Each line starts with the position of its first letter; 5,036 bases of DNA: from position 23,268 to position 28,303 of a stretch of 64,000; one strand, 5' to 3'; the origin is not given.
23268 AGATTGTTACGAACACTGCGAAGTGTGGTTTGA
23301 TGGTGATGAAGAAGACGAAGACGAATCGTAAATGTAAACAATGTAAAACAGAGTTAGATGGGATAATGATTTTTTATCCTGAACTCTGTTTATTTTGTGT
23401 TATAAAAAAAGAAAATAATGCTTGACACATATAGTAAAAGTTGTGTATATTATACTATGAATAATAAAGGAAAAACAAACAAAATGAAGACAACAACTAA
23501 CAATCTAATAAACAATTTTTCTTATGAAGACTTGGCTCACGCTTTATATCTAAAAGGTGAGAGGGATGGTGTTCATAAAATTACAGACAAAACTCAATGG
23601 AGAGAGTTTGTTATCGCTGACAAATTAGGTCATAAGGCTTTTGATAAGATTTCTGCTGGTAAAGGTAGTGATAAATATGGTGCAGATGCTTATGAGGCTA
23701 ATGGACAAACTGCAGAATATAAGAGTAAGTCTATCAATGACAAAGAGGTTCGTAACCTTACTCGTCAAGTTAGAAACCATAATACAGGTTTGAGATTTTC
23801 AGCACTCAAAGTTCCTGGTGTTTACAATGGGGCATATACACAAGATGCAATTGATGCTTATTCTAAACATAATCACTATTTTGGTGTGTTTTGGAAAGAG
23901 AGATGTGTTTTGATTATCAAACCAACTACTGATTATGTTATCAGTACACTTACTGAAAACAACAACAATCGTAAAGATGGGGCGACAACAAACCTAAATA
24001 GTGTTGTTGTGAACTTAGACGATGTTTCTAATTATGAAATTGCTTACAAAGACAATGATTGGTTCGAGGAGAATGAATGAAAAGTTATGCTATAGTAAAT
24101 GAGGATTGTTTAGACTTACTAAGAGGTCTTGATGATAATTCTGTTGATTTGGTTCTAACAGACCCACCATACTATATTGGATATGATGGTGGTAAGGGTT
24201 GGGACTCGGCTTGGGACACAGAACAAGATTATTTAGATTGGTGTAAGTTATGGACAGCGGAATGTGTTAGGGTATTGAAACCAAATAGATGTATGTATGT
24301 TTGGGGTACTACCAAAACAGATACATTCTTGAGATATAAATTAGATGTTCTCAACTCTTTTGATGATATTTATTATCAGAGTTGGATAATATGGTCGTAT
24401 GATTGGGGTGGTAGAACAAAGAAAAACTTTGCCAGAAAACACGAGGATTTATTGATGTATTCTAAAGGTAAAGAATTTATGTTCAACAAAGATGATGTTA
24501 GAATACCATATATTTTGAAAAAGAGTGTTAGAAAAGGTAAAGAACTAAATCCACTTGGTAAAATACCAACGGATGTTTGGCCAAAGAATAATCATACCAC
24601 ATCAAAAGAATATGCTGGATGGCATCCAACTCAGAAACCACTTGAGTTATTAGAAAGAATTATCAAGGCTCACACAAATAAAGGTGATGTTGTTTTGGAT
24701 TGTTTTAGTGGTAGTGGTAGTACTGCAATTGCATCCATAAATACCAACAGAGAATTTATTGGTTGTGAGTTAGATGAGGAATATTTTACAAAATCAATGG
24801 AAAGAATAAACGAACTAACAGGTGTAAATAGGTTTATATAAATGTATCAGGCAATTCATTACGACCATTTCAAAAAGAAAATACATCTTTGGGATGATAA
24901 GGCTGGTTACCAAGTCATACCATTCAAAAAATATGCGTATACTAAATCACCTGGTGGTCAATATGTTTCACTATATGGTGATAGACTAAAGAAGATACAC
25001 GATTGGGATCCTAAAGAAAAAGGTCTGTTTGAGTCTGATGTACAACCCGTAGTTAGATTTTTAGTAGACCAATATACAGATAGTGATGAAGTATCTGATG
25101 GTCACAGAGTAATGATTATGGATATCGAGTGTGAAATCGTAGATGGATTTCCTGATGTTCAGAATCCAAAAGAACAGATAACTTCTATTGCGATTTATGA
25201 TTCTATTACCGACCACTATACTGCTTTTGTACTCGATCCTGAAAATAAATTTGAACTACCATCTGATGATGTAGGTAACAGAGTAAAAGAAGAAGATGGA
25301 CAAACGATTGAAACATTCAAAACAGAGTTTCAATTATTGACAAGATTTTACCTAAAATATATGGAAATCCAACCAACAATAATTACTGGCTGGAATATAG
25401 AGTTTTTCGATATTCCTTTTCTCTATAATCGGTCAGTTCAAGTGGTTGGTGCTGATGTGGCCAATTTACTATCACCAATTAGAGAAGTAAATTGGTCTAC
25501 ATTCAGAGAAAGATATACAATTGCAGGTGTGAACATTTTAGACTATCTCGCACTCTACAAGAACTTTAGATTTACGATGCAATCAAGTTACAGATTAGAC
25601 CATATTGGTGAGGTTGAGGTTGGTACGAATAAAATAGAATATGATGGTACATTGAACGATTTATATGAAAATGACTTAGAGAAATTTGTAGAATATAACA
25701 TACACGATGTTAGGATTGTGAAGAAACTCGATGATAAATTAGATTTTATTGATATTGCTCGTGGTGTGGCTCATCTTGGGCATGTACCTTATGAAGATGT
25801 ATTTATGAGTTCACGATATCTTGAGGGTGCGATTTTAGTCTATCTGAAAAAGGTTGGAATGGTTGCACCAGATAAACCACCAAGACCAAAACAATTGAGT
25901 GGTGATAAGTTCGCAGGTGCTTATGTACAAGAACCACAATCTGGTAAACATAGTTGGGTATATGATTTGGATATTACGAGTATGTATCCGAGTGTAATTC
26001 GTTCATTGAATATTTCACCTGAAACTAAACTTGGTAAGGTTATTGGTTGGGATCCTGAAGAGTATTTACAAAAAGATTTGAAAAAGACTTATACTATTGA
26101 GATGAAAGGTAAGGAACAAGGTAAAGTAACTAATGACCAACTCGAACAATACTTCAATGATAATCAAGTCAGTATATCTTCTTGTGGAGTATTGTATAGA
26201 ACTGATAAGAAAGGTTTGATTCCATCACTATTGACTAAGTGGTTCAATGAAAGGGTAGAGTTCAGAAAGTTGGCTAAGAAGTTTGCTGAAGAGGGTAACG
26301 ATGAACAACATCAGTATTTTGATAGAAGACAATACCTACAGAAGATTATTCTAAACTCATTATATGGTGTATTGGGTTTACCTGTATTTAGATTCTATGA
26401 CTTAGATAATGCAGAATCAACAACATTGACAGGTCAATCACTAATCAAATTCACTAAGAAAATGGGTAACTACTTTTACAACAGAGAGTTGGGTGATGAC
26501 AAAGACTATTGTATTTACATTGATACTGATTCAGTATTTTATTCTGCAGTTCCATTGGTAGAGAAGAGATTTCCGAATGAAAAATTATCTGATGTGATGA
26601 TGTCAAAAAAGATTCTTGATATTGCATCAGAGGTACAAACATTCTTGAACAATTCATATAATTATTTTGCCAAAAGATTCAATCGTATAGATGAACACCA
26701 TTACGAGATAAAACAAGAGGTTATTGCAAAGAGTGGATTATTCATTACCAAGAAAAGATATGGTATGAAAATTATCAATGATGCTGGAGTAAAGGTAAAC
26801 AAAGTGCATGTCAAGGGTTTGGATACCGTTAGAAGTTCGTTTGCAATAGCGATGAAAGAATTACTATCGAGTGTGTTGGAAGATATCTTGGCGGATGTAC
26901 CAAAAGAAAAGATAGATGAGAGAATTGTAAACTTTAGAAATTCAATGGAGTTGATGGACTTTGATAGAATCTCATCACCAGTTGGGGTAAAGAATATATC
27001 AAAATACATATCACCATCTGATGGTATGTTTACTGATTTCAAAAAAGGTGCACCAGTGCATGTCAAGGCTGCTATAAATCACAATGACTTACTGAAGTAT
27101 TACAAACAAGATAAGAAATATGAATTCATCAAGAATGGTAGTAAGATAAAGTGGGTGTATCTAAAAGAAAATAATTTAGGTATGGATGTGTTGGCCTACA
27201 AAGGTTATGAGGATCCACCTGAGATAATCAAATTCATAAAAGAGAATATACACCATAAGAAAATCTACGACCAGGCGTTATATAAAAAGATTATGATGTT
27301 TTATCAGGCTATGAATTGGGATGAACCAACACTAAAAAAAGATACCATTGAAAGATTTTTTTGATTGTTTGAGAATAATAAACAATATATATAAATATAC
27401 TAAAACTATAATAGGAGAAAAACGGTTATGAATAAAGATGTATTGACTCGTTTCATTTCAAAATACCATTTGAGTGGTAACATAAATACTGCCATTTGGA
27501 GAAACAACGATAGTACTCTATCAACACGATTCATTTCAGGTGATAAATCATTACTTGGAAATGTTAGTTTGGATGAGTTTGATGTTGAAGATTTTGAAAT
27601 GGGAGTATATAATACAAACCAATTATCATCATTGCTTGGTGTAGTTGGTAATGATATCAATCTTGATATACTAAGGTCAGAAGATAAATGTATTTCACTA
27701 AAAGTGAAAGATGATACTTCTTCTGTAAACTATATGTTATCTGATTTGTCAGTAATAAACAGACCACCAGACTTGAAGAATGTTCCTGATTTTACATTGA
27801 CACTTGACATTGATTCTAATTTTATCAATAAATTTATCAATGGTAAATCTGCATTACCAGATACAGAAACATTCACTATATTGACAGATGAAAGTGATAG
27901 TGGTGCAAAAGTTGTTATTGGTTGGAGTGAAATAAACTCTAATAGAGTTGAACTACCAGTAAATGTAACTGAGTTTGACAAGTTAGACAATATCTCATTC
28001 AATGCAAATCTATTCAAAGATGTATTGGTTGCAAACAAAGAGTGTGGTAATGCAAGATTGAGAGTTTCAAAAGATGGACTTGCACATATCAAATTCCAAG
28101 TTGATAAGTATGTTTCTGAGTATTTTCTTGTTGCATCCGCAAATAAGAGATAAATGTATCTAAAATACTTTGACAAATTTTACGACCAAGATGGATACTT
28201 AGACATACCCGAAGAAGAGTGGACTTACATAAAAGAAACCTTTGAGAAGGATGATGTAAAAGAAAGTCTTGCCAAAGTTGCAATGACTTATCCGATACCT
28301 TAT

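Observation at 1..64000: Conditional purge of restriction sites: CTAG, CATG and GATC survive almost only in one flanking context, pointing to blanket short-motif methylation as a shield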

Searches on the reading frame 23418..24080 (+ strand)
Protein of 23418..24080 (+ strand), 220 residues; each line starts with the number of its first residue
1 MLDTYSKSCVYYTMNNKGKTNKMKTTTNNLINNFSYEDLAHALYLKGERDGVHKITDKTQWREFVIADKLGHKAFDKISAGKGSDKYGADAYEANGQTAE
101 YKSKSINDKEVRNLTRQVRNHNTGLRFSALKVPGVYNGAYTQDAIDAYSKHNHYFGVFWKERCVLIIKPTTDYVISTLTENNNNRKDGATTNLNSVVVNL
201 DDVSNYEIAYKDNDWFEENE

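Call 11: search_protein_families(library=pfam, proteins=[window:23418-24080:+], max_evalue=0.01)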
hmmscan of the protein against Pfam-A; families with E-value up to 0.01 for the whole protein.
window:23418-24080:+ (220 aa): 0 families

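Call 12: search_protein_families(library=phrogs, proteins=[window:23418-24080:+], max_evalue=0.001)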
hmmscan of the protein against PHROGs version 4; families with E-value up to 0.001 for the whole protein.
window:23418-24080:+ (220 aa): 0 families

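Call 64: search_protein_families(library=ncbifam, proteins=[window:23418-24080:+], max_evalue=0.01)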
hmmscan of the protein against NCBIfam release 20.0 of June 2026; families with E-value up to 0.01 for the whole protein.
window:23418-24080:+ (220 aa): 0 families

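Call 76: find_homologous_proteins(query=window:23418-24080:+, max_evalue=0.001)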
Query window:23418-24080:+ (220 aa): 93 proteins with E <= 0.001 among 141 candidates.
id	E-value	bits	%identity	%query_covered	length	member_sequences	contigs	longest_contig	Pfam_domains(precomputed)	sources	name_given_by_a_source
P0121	4.4e-142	489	99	100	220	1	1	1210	-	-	-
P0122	7.6e-142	488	99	100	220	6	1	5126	-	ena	-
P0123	1.5e-141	487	99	100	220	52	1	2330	-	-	-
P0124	2.4e-134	464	94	100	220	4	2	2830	-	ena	-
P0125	5.5e-124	430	86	100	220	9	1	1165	-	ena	-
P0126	4.0e-111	388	86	90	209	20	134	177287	-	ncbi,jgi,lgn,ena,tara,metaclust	jgi:hypothetical protein|tara:strand:+ start:3667 stop:4296 length:630 start_codon:yes stop_codon:ye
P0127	7.1e-108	377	83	91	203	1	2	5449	-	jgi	jgi:hypothetical protein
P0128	2.8e-107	375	84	87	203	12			-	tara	tara:strand:+ start:200 stop:811 length:612 start_codon:yes stop_codon:yes gene_type:complete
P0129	4.4e-107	375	84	87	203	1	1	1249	-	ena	-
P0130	8.8e-106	371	83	87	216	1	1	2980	-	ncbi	-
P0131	2.6e-98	346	75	94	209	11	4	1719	-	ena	-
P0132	3.1e-96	339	78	87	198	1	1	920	-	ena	-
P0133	1.5e-90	321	71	90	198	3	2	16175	-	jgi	jgi:hypothetical protein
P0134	2.3e-88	314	69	94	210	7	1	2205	-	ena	-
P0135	2.4e-85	304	71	87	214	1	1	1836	-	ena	-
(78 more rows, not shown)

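Call 82: predict_structure(alignment_id=A2)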
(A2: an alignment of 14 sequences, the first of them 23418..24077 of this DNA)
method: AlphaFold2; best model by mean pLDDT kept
length: 220 residues; sequences in the alignment: 14
mean_pLDDT: 84.2   pTM: 0.80
mean pLDDT of the five models: 84.2, 84.1, 83.2, 82.5, 81.6
residues with pLDDT >= 90: 120; 70-90: 64; 50-70: 17; < 50: 19
segments of 3 or more residues with pLDDT < 50: 1-19
pLDDT, mean of each block of 10 residues (from residue 1): 37 44 68 86 89 76 93 78 76 92 94 96 95 91 90 96 97 95 80 86 97 95
secondary structure, 60 per line:
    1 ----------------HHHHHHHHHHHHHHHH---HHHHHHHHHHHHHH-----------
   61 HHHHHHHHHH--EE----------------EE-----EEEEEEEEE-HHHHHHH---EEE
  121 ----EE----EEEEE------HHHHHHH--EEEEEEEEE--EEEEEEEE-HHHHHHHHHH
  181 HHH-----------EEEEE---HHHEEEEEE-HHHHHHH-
elements in order: H17-32 H36-49 H61-70 E98-106 H108-114 E118-120 E131-135 H142-148 E151-159 E162-169 H171-183 E195-199 E206-211 H213-219

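Call 84: fold_search(model_id=the predicted structure, library=pdb)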
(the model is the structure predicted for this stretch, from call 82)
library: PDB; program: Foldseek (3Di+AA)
matches with E <= 10: 500; with E <= 0.001: 9
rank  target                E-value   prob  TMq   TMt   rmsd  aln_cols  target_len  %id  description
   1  1ni0_A                8.7e-05  1.00  0.49  0.65   7.9       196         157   14  Structure of the Y94F mutant of the restriction endonuclease PvuII (released 2003-02-04)
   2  1pvu_A                9.8e-05  1.00  0.47  0.64   7.9       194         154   14  THE CRYSTAL STRUCTURE OF PVUII ENDONUCLEASE REVEALS EXTENSIVE STRUCTURAL HOMOLOGIES TO ECORV (released 1995-03-31)
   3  1k0z_A                1.6e-04  1.00  0.46  0.64   7.7       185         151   14  Crystal Structure of the PvuII endonuclease with Pr3+ and SO4 ions bound in the active site at 2.05A. (released 2003-06-17)
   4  1f0o_A                4.1e-04  1.00  0.47  0.63   7.5       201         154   12  PVUII ENDONUCLEASE/COGNATE DNA COMPLEX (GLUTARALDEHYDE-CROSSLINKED CRYSTAL) AT PH 7.5 WITH TWO CALCIUM IONS AT EACH AC (released 2000-11-06)
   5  3ksk_A                4.3e-04  1.00  0.44  0.33   8.2       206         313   15  Crystal Structure of single chain PvuII (released 2010-04-14)
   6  8q5o_A                4.9e-04  1.00  0.39  0.54   6.7       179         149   13  N-terminal domain of restriction endonuclease Eco15I with tetra-methylated target DNA. (released 2024-07-17)
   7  8q5n_A                7.1e-04  1.00  0.39  0.52   7.9       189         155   10  Apo form of restriction endonuclease NhoI. (released 2024-07-17)
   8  8q5o_B                8.5e-04  1.00  0.37  0.50   7.3       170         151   15  N-terminal domain of restriction endonuclease Eco15I with tetra-methylated target DNA. (released 2024-07-17)
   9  1f0o_B                9.6e-04  1.00  0.46  0.64   7.6       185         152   14  PVUII ENDONUCLEASE/COGNATE DNA COMPLEX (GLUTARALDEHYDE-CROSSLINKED CRYSTAL) AT PH 7.5 WITH TWO CALCIUM IONS AT EACH AC (released 2000-11-06)
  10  8rpx_D                1.2e-03  1.00  0.39  0.49   7.3       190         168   12  NhoI restriction endonuclease in complex with quadruply methylated DNA target (released 2024-07-17)
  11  8rpx_B                1.2e-03  1.00  0.39  0.51   7.7       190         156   10  NhoI restriction endonuclease in complex with quadruply methylated DNA target (released 2024-07-17)
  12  3ksk_B                1.3e-03  1.00  0.47  0.35   7.9       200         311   14  Crystal Structure of single chain PvuII (released 2010-04-14)
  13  8rpx_A                1.5e-03  1.00  0.39  0.51   7.7       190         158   10  NhoI restriction endonuclease in complex with quadruply methylated DNA target (released 2024-07-17)
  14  8rpx_C                1.5e-03  1.00  0.38  0.50   8.2       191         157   10  NhoI restriction endonuclease in complex with quadruply methylated DNA target (released 2024-07-17)
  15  8q5m_C                1.9e-03  0.99  0.29  0.40  12.5       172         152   13  N-terminal domain of restriction endonuclease Eco15I in the absence of DNA. (released 2024-07-17)
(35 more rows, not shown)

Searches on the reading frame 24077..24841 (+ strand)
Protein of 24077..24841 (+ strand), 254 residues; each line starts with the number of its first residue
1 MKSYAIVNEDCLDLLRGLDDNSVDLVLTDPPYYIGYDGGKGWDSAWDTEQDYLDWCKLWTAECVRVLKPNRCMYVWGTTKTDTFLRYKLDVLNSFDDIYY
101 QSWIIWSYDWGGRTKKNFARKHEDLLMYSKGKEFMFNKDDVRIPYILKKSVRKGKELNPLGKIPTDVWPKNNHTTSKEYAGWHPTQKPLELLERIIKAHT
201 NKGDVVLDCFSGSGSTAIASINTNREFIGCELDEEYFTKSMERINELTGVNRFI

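Call 11: search_protein_families(library=pfam, proteins=[window:24077-24841:+], max_evalue=0.01)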
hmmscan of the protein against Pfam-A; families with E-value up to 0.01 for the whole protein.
window:24077-24841:+ (254 aa): 2 families
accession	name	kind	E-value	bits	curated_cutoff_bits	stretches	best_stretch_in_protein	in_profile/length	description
PF01555.25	N6_N4_Mtase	-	2.6e-56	191.5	26.7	1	23-240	1-219/221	DNA methylase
PF03602.21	Cons_hypoth95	-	0.0017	18.5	24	0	201-224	40-63/182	Conserved hypothetical protein 95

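Call 12: search_protein_families(library=phrogs, proteins=[window:24077-24841:+], max_evalue=0.001)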
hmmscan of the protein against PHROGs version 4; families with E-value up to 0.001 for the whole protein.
window:24077-24841:+ (254 aa): 14 families
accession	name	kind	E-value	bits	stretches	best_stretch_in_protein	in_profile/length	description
phrog_67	-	other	4.5e-80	271.7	1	1-249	121-348/743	DNA methyltransferase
phrog_498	-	other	3.7e-37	129.1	1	16-249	216-425/633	DNA methyltransferase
phrog_18293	-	other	8e-28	97.8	1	171-250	33-113/119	methyltransferase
phrog_3008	-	other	4.2e-26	92.7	1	167-251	134-218/244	DNA methyltransferase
phrog_6025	-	other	2e-21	77.5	1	2-112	10-114/192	DNA methyltransferase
phrog_6952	-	other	1.8e-19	71.3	1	165-248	99-179/181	DNA methyltransferase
phrog_8769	-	other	5.1e-13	49.7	1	200-246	9-55/71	methyltransferase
phrog_12862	-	unknown function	5.2e-13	50.1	1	4-152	3-136/149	-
phrog_23085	-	unknown function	2.7e-11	44.3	1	165-248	26-109/138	-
phrog_23148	-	unknown function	8.2e-11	43.2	1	179-244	81-146/165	-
phrog_16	-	DNA, RNA and nucleotide metabolism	1.1e-08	34.7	1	180-242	845-907/986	DNA helicase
phrog_18146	-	other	6.6e-08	32.9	1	184-234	50-101/452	DNA methyltransferase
phrog_12517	-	unknown function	9.5e-08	32.6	0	10-75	166-233/316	-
phrog_23224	-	other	0.00047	20.6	0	182-246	230-294/305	DNA methyltransferase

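Call 14: search_solved_structures(query=window:24077-24841:+, max_evalue=0.001)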
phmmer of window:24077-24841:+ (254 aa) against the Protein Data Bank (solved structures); distinct sequences matched with E-value up to 0.001: 14.
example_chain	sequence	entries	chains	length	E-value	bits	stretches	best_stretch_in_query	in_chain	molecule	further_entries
1nw8_A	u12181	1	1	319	3.8e-35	124.6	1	10-241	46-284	MODIFICATION METHYLASE RSRI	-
1eg2_A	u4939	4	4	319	5e-35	124.3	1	10-241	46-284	MODIFICATION METHYLASE RSRI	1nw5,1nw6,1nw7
1g60_A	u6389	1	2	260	1.5e-34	122.7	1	9-247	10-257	Adenine-specific Methyltransferase MboIIA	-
8urk_A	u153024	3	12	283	4.1e-34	121.2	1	7-248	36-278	Methyltransferase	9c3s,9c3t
9c3u_A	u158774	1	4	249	6.9e-34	120.5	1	7-247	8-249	Methyltransferase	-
5hek_A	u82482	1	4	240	9.1e-21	77.5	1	10-245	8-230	Adenine specific DNA methyltransferase (DpnA)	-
5hfj_A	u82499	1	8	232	1.1e-20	77.3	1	182-245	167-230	Adenine specific DNA methyltransferase (DpnA)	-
6pbd_A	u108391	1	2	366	4.5e-18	68.7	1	5-247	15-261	Modification methylase CcrMI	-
8s9m_A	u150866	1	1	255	4e-12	49.1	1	182-239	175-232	DNA cytosine-N4 methyltransferase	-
8s9n_A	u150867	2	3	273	4.6e-12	48.9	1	182-239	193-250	DNA cytosine-N4 methyltransferase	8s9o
2zie_A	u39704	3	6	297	8.9e-11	44.7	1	182-244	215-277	Putative modification methylase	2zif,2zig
1boo_A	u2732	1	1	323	3e-08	36.5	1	182-243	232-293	PROTEIN (N-4 CYTOSINE-SPECIFIC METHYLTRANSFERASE PVU II)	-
6k0w_B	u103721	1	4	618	7.6e-05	25.3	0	186-236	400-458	Adenine specific DNA methyltransferase (Mod)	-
7dsu_A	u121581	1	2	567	0.00059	22.3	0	183-228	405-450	Mbo45V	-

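Call 64: search_protein_families(library=ncbifam, proteins=[window:24077-24841:+], max_evalue=0.01)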
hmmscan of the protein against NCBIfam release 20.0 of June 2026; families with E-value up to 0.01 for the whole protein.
window:24077-24841:+ (254 aa): 3 families
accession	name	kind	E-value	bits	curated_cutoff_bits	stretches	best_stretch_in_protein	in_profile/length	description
NF008572.0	PRK11524.1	equivalog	2.8e-47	161.2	292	1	3-247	14-259/294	adenine-specific DNA-methyltransferase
NF050803.1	DnaMtaseCcrMCaul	equivalog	4.6e-28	98.1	830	1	5-250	5-253/350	adenine-specific DNA-methyltransferase CcrM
NF010253.0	PRK13699.1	subfamily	6.7e-27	94.6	244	2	179-247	138-208/226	DNA methyltransferase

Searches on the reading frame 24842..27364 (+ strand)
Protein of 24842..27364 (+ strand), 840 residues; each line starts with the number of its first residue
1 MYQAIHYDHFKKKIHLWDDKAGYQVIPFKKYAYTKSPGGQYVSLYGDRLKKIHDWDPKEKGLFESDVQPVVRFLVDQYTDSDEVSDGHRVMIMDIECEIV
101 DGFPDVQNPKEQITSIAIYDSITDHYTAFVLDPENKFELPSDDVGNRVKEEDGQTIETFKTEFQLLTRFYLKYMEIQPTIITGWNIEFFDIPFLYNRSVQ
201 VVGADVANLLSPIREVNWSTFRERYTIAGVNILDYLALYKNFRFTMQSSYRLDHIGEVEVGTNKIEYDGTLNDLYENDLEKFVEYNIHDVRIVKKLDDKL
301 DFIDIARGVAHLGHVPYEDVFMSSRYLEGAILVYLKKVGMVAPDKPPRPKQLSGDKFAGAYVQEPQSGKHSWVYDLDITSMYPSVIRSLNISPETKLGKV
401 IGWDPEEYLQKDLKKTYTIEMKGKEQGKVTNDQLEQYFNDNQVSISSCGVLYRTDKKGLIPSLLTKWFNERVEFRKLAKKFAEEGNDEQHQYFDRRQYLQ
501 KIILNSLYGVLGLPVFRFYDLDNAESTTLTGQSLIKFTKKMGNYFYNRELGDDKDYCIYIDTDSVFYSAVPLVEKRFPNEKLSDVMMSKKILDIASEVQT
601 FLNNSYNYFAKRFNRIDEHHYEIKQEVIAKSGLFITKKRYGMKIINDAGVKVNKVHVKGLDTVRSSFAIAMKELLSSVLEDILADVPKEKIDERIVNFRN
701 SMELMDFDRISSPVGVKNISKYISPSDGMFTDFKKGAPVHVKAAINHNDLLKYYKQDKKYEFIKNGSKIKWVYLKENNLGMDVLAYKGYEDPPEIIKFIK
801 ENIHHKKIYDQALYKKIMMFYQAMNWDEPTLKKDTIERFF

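Call 11: search_protein_families(library=pfam, proteins=[window:24842-27364:+], max_evalue=0.01)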
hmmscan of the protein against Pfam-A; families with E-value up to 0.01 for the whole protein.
window:24842-27364:+ (840 aa): 3 families
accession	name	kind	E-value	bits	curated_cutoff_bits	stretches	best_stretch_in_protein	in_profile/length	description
PF00136.26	DNA_pol_B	-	3.1e-36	125.6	23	1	328-819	16-448/453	DNA polymerase family B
PF03104.25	DNA_pol_B_exo1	-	6.7e-24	85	23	1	82-255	61-242/242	DNA polymerase family B, exonuclease domain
PF10108.15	DNA_pol_B_exo2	-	3.2e-07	30.7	24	1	160-290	35-163/213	Predicted 3'-5' exonuclease related to the exonuclease domain of PolB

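Call 15: find_related_loci(query=window:24842-27364:+, collection=viral_contigs, flank=10000)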
Query window:24842-27364:+ (840 aa) in viral_contigs; peptide patterns used: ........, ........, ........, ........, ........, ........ (x = any residue, [..] = any of these).
596 stretches matched a pattern (row limit reached: there are more); 594 encode a relative of the query (tblastn E <= 1e-3); the best 80 are kept; 80 distinct loci.
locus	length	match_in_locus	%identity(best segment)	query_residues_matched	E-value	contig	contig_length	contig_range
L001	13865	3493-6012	100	1-840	0e+0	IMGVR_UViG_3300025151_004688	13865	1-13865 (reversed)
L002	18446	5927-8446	100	1-840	0e+0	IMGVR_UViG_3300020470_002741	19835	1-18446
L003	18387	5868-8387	100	1-840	0e+0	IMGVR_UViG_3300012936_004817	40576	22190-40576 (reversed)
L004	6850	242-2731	64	1-840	0e+0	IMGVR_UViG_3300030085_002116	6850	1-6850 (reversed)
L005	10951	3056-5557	66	1-840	0e+0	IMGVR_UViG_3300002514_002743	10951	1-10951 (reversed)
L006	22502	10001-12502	66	1-840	0e+0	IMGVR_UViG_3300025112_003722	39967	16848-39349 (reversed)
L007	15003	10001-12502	66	1-840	0e+0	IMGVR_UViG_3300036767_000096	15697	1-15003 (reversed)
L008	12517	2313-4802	64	1-840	0e+0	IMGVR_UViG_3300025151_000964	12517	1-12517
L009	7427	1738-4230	64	1-840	0e+0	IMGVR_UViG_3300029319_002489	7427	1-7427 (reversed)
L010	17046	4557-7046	64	1-840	0e+0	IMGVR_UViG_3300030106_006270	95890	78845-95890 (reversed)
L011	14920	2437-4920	64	1-840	0e+0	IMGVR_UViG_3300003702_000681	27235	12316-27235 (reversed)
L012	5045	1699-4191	64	1-840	0e+0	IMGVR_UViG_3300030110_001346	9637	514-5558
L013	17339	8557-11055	65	1-840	0e+0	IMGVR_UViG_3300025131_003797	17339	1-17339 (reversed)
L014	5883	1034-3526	64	1-840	0e+0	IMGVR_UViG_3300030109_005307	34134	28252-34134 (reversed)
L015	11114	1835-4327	63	1-840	0e+0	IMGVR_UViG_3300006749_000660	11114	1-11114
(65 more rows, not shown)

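Call 18: search_dna_similar(query=window:24842-27364:+, collection=phages, mode=protein, max_rows=25)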
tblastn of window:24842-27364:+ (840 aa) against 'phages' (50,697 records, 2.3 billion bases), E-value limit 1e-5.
Records with a match: 2681; places in all: 2793; records where one place covers at least 80% of the query: 2085.
Best place of each record, by identity: <60% 2681.
By first word of the organism name: Escherichia 676; Synechococcus 377; Klebsiella 334; Salmonella 201; Vibrio 136; Aeromonas 92; Shigella 89; Acinetobacter 71; Cyanophage 61; Enterobacter 59; and 68 more.
By host as written in the record: - 468; Escherichia coli 281; Klebsiella pneumoniae 115; Synechococcus 107; Synechococcus sp. 38; Aeromonas salmonicida 38; Escherichia coli O157:H7 38; Salmonella enterica 30; and 590 more.
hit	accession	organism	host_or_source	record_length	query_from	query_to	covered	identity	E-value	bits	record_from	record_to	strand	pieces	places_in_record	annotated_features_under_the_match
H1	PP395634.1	Microcystis phage Mel-JY01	Microcystis elabens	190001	1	840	100%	44.7%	0e+0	662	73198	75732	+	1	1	PolB DNA polymerase elongation subunit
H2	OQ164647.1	Vibrio phage vB_ValM_PVA8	Vibrio sp.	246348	70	840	91%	33.4%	5e-48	345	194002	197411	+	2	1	hypothetical protein (x5)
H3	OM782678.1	Vibrio phage PC-Liy1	Vibrio sp.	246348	70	840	91%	33.4%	5e-48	345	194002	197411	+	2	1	DNA-directed DNA polymerase (x2) | HNH endonuclease | hypothetical protein (x2)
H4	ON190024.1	Vibrio phage PVA8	Vibrio sp.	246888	70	840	91%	33.4%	5e-48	345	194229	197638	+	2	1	DNA-directed DNA polymerase (x2) | HNH endonuclease | hypothetical protein (x2)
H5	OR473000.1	Synechococcus phage S-CREM2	Synechococcus sp. CRE1902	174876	17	840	98%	31.0%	6e-48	325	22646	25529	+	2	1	DNA polymerase subunit A | DNA polymerase subunit B | hypothetical protein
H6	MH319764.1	Marine virus AG-345-P14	single cell amplified by WGA-X; seawater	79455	70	827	90%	33.1%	1e-92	326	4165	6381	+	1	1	record has no annotation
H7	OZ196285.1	Vibrio phage F86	Seawater and oysters mix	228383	70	840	92%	32.5%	5e-93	327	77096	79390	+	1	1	DNA polymerase | hypothetical protein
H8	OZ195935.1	Vibrio phage D484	Seawater and oysters mix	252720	70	840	92%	32.3%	2e-95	334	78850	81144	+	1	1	DNA polymerase | hypothetical protein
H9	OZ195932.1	Vibrio phage D481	Seawater and oysters mix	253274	70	840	92%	32.3%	2e-95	334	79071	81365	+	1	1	DNA polymerase | hypothetical protein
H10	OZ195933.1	Vibrio phage D486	Seawater and oysters mix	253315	70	840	92%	32.3%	2e-95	334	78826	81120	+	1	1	DNA polymerase | hypothetical protein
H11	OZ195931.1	Vibrio phage D491s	Seawater and oysters mix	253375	70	840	92%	32.3%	2e-95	334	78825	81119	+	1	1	DNA polymerase | hypothetical protein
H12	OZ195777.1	Vibrio phage D480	Seawater and oysters mix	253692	70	840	92%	32.3%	2e-95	334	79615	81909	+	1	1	DNA polymerase | hypothetical protein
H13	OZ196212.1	Vibrio phage D527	Seawater and oysters mix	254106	70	840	92%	32.3%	2e-95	334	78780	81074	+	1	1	DNA polymerase | hypothetical protein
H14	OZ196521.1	Vibrio phage K566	Seawater and oysters mix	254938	70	840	92%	32.3%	3e-95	333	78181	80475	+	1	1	DNA polymerase | hypothetical protein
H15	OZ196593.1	Vibrio phage K567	Seawater and oysters mix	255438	70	840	92%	32.3%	3e-95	333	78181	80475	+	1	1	DNA polymerase | hypothetical protein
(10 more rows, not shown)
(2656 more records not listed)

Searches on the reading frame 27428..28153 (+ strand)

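Call 11: search_protein_families(library=pfam, proteins=[window:27428-28153:+], max_evalue=0.01)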
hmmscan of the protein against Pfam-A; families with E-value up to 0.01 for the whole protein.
window:27428-28153:+ (241 aa): 1 family
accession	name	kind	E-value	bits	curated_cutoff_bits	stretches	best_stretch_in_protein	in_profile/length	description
PF20976.2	Pop8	-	0.00015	22.2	27.2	1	54-96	20-63/74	Ribonucleases P/MRP protein subunit Pop8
